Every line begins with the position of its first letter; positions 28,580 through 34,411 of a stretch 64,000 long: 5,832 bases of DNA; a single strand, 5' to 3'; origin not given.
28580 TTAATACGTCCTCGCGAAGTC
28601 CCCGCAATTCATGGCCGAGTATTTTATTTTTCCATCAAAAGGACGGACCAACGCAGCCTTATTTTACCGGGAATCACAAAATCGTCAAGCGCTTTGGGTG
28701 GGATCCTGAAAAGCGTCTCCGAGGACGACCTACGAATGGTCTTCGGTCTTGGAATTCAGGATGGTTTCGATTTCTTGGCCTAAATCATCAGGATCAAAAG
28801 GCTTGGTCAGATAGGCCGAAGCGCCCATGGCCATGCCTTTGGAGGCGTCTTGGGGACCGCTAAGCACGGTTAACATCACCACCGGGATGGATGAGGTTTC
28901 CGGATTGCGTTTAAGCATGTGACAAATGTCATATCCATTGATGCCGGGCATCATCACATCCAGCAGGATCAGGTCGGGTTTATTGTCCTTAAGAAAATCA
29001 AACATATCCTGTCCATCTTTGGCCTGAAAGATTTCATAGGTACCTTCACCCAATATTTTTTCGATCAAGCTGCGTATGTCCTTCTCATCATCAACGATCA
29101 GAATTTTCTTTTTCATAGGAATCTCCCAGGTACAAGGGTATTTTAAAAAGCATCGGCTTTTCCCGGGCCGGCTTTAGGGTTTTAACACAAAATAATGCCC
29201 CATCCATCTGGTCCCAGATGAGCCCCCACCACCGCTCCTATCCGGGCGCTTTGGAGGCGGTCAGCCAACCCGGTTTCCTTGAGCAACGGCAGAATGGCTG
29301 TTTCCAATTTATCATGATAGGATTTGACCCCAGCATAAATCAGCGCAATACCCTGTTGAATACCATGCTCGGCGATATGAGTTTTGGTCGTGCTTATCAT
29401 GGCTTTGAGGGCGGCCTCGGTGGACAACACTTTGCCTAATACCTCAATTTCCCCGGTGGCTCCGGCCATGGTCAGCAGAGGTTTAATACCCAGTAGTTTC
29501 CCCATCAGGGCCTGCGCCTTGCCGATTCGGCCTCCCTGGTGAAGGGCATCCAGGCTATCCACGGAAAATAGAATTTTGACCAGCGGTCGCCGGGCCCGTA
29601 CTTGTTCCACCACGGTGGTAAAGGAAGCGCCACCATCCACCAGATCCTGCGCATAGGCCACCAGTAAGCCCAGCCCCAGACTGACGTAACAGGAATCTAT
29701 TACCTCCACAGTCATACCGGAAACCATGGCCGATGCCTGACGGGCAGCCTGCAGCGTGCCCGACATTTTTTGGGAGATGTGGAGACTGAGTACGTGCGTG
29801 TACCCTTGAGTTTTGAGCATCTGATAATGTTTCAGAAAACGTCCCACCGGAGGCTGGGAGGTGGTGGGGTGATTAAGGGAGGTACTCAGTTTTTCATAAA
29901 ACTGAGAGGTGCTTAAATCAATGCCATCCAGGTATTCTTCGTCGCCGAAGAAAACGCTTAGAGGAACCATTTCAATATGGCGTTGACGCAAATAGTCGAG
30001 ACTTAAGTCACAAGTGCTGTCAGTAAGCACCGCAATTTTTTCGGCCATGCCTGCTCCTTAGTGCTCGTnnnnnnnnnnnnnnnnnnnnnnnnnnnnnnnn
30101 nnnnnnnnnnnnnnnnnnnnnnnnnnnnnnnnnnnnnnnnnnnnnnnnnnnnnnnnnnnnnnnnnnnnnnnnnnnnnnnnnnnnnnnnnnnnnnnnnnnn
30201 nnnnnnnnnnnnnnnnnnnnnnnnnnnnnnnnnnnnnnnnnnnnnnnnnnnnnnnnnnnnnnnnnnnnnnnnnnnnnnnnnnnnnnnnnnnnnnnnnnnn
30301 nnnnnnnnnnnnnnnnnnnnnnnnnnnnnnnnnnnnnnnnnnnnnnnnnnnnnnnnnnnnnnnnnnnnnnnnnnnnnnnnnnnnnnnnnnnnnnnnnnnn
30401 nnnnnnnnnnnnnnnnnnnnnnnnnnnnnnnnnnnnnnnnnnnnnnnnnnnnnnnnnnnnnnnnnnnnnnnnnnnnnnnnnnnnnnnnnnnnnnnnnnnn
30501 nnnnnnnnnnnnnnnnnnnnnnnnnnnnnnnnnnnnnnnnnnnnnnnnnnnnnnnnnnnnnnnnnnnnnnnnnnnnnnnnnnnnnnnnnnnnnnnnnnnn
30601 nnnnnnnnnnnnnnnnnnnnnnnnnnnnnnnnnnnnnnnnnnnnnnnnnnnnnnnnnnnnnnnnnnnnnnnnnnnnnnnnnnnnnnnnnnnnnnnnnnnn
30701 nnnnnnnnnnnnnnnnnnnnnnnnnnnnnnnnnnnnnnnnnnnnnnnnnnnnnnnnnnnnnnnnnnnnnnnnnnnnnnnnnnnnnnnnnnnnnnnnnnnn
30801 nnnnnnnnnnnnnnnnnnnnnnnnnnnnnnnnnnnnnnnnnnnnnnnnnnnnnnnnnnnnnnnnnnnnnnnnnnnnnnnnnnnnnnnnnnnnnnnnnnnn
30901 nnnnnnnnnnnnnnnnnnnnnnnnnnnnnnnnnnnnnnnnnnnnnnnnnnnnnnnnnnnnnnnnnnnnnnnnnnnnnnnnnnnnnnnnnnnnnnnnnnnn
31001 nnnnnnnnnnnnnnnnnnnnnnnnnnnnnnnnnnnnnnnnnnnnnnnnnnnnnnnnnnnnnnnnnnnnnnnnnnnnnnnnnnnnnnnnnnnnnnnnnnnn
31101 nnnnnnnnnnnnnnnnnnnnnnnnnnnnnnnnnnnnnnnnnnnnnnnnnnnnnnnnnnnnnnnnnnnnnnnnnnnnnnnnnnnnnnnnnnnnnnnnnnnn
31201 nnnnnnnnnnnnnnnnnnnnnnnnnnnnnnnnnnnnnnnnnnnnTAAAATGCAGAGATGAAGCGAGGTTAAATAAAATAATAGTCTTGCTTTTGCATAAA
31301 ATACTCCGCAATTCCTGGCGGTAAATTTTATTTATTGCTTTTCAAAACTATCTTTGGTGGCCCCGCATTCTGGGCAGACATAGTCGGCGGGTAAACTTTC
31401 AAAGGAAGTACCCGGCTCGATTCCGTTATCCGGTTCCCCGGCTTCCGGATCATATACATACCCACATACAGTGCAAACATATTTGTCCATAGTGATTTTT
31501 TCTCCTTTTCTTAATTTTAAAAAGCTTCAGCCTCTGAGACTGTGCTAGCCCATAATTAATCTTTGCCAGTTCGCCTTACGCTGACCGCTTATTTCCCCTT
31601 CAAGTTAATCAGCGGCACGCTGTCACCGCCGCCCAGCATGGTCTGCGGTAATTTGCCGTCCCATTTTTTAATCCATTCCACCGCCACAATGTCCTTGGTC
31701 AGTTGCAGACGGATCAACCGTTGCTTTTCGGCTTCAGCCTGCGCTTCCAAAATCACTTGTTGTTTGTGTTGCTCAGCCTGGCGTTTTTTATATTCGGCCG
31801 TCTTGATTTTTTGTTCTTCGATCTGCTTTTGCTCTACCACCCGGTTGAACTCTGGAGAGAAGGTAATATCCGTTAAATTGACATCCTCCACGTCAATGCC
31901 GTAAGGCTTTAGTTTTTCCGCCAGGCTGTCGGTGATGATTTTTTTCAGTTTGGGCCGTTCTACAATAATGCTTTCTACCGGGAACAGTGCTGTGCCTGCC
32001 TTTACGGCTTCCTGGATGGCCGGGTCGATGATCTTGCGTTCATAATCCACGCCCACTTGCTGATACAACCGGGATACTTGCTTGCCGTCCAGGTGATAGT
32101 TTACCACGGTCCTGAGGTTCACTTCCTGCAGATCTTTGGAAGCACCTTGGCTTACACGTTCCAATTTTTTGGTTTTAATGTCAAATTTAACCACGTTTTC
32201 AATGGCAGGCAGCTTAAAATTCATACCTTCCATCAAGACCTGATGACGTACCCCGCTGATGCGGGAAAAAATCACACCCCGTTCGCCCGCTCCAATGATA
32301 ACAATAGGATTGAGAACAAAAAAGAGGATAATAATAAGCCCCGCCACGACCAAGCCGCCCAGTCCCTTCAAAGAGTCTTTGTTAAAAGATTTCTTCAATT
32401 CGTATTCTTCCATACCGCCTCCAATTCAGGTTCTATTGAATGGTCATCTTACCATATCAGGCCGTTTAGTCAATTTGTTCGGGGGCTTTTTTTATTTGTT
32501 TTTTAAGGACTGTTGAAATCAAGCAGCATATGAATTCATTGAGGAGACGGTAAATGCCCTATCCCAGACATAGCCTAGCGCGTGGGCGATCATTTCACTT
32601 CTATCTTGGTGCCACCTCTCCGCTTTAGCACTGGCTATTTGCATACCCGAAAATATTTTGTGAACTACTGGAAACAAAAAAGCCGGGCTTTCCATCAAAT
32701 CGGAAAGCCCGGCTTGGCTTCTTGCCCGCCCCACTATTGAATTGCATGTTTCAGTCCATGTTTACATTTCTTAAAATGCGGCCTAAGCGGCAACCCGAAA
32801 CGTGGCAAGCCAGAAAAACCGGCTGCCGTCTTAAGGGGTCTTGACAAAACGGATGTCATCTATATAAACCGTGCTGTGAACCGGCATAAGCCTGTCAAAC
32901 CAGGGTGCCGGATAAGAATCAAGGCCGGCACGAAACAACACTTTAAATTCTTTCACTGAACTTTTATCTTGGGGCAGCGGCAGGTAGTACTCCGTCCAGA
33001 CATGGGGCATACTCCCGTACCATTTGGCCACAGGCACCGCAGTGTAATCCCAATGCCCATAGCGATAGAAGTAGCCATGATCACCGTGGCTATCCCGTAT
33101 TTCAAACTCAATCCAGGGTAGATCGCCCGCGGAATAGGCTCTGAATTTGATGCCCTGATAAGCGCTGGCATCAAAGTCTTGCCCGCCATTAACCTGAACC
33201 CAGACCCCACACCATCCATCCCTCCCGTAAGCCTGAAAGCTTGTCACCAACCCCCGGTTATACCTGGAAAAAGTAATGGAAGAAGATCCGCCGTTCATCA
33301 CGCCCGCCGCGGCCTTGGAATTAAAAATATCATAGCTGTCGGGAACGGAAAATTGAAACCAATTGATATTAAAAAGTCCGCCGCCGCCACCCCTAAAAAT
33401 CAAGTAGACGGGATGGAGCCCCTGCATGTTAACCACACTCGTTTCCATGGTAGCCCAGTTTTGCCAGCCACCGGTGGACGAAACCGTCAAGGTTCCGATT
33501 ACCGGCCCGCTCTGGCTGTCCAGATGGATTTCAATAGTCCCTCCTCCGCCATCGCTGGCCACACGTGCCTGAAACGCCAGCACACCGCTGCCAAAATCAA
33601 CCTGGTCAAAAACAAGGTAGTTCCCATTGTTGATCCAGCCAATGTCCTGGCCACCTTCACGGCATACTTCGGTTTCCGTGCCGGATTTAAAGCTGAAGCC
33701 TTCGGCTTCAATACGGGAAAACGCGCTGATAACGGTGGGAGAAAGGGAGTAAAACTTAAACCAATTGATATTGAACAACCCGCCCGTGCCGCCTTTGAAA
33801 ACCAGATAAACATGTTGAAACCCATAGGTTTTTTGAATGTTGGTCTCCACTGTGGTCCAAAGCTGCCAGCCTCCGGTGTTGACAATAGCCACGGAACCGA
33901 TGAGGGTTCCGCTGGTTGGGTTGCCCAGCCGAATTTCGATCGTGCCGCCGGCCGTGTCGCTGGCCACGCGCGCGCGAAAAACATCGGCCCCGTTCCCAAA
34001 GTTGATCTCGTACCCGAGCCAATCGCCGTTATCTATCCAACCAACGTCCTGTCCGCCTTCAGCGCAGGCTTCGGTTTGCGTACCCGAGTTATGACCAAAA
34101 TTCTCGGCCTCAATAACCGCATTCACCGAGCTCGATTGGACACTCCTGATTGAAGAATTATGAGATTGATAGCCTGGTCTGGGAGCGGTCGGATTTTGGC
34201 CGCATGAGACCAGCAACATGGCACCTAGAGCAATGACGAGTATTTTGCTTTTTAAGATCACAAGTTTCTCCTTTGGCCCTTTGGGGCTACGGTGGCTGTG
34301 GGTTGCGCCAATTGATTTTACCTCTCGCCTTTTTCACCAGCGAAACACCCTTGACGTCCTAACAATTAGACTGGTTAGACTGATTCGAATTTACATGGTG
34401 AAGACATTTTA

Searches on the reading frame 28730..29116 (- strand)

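Call 64: search_protein_families(library=pfam, proteins=[window:28730-29116:-], max_evalue=0.001)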
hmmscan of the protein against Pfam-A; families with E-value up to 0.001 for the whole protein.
window:28730-29116:- (128 aa): 1 family
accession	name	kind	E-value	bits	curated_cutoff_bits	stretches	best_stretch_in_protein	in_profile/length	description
PF00072.30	Response_reg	-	2.2e-30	105.5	30.2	1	5-116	1-110/111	Response regulator receiver domain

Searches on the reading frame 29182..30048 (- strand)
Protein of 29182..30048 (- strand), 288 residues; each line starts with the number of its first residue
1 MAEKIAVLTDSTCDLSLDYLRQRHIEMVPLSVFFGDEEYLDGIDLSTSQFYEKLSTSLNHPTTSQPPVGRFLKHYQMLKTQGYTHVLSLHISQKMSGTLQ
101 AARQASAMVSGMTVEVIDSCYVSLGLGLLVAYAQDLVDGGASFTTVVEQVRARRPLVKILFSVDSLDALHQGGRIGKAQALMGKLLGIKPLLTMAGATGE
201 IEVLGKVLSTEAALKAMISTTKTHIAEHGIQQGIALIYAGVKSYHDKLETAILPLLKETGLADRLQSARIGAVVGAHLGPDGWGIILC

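Call 64: search_protein_families(library=pfam, proteins=[window:29182-30048:-], max_evalue=0.001)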
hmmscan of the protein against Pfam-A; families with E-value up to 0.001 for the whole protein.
window:29182-30048:- (288 aa): 2 families
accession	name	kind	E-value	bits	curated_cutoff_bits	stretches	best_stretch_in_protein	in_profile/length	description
PF02645.21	DegV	-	7.4e-79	265.4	27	1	4-287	1-277/280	Uncharacterised protein, DegV family COG1307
PF13684.11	FakA-like_C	-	7.2e-07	29.2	23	1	59-240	25-175/216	Fatty acid kinase subunit A-like, C-terminal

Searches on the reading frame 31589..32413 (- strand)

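Call 35: search_protein_families(library=pfam, proteins=[window:31589-32413:-], max_evalue=0.001)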
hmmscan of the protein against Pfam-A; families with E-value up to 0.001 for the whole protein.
window:31589-32413:- (274 aa): 1 family
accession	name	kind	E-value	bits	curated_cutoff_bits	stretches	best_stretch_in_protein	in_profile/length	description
PF01145.31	Band_7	-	2e-31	109.8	23.6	1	39-215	2-174/176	SPFH domain / Band 7 family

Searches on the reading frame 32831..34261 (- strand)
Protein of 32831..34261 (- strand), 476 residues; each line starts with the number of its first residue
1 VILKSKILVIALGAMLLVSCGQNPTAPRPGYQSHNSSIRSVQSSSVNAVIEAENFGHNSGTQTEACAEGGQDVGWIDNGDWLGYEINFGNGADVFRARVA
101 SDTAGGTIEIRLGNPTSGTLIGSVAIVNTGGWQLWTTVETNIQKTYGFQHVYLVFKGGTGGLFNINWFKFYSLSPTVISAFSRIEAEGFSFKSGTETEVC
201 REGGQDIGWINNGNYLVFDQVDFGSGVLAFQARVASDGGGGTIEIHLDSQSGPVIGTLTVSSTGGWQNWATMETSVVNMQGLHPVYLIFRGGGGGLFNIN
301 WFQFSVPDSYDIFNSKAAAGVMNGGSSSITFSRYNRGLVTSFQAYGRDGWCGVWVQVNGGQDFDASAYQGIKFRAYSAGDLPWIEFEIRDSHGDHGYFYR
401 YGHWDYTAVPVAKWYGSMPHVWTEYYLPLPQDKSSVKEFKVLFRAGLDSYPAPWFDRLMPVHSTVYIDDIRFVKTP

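Call 35: search_protein_families(library=pfam, proteins=[window:32831-34261:-], max_evalue=0.001)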
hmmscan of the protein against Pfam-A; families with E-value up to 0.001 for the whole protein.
window:32831-34261:- (476 aa): 2 families
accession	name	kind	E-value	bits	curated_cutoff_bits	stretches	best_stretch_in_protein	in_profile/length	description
PF03422.21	CBM_6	-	7.9e-73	243.1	28.9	2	51-170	1-123/125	Carbohydrate binding module (family 6)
PF18099.7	CBM_35_2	-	3.5e-17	62.9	23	2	202-302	14-110/112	Carbohydrate binding module (family 35)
